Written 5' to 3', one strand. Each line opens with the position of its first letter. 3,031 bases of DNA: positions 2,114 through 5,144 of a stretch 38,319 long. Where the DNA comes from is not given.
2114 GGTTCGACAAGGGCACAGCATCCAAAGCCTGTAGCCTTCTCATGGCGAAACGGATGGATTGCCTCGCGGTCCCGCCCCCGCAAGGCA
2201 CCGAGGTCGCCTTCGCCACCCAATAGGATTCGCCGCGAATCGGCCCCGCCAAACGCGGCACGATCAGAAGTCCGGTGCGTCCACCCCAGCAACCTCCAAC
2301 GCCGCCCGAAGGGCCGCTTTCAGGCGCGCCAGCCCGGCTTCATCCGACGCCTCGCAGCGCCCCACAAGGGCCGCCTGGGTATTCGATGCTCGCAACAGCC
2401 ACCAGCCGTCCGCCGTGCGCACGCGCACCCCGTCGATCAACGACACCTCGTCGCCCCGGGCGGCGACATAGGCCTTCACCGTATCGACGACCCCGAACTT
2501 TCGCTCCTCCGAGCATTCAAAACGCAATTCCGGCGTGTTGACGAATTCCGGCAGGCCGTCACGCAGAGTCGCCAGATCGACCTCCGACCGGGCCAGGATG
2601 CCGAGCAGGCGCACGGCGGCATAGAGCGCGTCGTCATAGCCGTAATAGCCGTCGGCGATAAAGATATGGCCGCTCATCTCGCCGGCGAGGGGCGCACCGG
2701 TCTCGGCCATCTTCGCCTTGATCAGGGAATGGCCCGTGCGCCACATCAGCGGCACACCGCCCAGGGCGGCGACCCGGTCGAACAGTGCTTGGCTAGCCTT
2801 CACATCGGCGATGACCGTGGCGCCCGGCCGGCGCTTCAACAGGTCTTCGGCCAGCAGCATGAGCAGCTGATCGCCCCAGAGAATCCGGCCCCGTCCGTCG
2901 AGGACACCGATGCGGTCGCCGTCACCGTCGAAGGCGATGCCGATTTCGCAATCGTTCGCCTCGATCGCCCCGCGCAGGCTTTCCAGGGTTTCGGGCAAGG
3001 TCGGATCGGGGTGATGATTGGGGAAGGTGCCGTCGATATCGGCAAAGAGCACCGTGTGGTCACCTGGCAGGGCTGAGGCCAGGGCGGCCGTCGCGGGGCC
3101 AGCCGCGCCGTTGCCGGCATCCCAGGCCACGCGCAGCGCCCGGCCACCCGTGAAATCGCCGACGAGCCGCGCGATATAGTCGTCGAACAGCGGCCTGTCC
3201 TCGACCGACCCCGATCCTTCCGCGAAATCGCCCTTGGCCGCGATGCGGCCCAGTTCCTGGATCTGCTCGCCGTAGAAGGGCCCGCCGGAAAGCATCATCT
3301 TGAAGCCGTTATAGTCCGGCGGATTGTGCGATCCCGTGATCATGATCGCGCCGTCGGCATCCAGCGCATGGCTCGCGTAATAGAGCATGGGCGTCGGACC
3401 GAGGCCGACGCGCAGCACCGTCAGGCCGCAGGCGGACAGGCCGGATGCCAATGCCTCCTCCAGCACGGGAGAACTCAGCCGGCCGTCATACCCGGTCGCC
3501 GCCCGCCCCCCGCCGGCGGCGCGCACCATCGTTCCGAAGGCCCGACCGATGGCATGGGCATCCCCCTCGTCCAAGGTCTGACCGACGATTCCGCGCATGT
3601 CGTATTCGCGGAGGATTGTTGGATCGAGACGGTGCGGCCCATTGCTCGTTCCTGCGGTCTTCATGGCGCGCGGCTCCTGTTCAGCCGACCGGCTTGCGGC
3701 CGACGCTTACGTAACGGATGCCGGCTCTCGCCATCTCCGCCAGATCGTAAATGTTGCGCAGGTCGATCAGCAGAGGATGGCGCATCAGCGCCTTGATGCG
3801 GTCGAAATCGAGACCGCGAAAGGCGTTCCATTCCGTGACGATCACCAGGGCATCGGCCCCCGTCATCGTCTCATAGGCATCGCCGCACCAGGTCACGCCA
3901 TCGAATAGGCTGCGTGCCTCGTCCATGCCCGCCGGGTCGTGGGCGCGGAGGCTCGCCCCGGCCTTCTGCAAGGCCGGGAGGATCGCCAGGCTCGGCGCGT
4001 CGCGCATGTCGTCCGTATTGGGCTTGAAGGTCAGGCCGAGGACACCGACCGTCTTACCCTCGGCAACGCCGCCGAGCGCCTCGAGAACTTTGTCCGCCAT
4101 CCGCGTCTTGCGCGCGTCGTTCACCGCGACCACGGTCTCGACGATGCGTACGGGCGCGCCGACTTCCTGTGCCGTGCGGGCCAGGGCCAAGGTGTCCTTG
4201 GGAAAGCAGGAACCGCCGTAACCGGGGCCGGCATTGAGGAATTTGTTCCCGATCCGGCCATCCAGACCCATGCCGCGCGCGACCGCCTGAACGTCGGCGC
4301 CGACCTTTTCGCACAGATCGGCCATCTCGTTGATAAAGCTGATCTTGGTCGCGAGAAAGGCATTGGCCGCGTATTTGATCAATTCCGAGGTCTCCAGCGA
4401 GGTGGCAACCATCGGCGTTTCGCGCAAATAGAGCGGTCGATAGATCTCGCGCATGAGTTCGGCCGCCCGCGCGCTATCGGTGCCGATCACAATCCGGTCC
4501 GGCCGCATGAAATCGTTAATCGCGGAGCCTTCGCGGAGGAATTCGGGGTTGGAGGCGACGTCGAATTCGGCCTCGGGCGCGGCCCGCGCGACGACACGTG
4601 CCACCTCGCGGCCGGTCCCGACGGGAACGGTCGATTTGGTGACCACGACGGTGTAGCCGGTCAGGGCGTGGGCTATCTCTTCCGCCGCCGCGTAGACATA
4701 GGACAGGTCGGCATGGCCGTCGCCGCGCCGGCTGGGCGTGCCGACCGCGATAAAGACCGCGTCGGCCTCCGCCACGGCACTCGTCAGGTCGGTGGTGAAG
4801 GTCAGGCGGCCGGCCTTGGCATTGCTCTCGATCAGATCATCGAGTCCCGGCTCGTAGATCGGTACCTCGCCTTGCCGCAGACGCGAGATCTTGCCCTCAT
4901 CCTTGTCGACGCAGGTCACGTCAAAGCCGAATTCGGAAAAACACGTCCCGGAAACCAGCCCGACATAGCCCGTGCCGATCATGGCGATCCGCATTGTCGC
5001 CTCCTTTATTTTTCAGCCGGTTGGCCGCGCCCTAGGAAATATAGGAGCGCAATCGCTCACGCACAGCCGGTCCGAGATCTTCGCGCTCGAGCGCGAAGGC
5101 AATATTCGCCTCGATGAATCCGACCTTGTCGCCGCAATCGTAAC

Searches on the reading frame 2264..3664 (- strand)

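Call 16: search_protein_families(library=pfam, proteins=[window:2264-3664:-])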
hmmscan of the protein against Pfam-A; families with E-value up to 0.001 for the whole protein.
window:2264-3664:- (466 aa): 4 families
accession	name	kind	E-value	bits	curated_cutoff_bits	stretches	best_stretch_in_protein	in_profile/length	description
PF02878.22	PGM_PMM_I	-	6.1e-35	120.4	22.5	1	18-148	4-137/138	Phosphoglucomutase/phosphomannomutase, alpha/beta/alpha domain I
PF02880.22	PGM_PMM_III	-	6.4e-24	84.7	20.7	1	263-371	1-111/115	Phosphoglucomutase/phosphomannomutase, alpha/beta/alpha domain III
PF02879.22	PGM_PMM_II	-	5.7e-19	69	29.3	1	162-259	2-103/103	Phosphoglucomutase/phosphomannomutase, alpha/beta/alpha domain II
PF00408.26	PGM_PMM_IV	-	5.1e-12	46.1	23.1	1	379-454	1-67/68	Phosphoglucomutase/phosphomannomutase, C-terminal domain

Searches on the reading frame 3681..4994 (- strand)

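Call 16: search_protein_families(library=pfam, proteins=[window:3681-4994:-])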
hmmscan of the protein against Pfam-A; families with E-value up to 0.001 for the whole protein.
window:3681-4994:- (437 aa): 5 families
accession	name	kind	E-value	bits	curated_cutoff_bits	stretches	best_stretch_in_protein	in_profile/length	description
PF03721.20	UDPG_MGDP_dh_N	-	8.7e-69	231.3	27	1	1-184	1-187/187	UDP-glucose/GDP-mannose dehydrogenase family, NAD binding domain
PF00984.24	UDPG_MGDP_dh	-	2.6e-39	133.7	25.4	1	201-293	1-93/94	UDP-glucose/GDP-mannose dehydrogenase family, central domain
PF03720.21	UDPG_MGDP_dh_C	-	4.4e-37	127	30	1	317-417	1-102/103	UDP-glucose/GDP-mannose dehydrogenase family, UDP binding domain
PF03807.23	F420_oxidored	-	0.00023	22.1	21.6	0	43-84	25-67/94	NADP oxidoreductase coenzyme F420-dependent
PF02737.24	3HCDH_N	-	0.00036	20.9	22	0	3-84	2-86/180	3-hydroxyacyl-CoA dehydrogenase, NAD binding domain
